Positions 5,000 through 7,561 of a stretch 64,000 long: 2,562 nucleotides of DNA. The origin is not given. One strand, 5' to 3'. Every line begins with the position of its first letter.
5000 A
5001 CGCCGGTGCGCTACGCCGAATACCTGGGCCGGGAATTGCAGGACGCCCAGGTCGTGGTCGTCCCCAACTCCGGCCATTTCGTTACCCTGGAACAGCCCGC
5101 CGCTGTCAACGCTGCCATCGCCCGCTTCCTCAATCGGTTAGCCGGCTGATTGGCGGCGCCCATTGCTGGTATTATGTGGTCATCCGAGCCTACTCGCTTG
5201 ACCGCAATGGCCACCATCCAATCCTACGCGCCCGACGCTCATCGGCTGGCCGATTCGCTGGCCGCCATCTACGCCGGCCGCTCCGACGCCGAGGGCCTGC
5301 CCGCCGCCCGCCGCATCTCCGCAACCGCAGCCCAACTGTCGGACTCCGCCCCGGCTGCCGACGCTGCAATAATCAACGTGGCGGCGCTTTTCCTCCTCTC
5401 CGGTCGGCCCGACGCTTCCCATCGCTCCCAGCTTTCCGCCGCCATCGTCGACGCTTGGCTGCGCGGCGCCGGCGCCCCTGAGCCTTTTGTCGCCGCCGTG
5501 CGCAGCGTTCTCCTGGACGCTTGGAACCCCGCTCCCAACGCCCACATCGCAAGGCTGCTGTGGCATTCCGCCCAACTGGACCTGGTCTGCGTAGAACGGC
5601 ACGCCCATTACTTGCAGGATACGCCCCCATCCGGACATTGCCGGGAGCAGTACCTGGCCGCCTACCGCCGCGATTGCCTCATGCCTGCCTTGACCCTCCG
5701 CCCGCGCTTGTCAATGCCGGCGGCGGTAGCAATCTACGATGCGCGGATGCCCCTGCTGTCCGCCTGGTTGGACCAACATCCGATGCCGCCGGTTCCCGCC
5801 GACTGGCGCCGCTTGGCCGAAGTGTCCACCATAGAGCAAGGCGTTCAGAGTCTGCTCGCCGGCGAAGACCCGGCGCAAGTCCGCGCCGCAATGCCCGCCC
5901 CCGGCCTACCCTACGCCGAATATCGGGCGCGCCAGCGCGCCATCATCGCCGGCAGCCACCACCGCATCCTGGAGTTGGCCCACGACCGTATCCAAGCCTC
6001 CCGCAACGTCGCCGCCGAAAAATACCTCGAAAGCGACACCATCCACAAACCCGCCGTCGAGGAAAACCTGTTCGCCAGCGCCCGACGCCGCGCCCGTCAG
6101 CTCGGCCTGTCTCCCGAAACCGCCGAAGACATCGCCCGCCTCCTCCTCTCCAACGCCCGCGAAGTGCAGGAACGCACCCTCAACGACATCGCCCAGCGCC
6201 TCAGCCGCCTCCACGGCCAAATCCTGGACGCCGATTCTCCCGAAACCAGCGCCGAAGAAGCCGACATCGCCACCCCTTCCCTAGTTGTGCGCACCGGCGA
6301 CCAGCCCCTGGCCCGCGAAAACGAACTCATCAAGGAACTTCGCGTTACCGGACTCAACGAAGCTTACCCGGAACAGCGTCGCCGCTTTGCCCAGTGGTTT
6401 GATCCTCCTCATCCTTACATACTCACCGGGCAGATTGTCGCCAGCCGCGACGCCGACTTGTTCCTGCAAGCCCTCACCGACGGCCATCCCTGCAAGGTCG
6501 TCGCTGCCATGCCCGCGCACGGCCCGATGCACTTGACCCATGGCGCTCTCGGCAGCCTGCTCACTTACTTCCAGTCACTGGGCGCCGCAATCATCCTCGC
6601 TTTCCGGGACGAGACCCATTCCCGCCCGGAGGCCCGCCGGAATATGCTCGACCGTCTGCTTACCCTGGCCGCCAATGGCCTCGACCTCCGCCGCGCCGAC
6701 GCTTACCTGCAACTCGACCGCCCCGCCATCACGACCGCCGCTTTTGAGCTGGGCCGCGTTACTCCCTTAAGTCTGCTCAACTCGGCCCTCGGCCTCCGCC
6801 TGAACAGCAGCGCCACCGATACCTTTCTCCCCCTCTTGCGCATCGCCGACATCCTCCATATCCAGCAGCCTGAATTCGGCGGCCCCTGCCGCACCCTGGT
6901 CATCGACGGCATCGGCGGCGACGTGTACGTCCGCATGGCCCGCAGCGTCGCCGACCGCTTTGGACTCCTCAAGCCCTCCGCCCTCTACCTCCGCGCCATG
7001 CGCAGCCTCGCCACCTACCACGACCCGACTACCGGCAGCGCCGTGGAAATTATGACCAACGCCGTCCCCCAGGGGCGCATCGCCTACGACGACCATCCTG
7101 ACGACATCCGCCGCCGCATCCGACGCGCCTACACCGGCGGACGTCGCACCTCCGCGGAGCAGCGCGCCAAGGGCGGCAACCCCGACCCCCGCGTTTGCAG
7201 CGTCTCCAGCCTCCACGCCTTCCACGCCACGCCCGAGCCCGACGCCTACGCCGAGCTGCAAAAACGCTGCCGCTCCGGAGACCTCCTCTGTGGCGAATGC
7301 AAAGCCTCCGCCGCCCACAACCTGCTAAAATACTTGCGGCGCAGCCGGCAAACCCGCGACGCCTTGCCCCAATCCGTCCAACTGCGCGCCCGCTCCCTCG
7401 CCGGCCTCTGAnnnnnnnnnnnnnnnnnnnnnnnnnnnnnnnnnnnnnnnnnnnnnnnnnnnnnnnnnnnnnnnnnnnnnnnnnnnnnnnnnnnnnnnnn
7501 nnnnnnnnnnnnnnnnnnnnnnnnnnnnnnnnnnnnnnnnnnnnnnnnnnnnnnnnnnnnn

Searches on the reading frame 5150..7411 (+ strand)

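Call 13: search_protein_families(library=pfam, proteins=[window:5150-7411:+])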
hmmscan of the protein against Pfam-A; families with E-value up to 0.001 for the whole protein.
window:5150-7411:+ (753 aa): 2 families
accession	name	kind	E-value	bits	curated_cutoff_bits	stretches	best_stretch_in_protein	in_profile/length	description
PF01817.26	CM_2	-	4.6e-08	33.6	27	1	271-341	10-80/80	Chorismate mutase type II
PF00579.31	tRNA-synt_1b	-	3.2e-07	30.4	21.1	1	450-728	8-290/292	tRNA synthetases class I (W and Y)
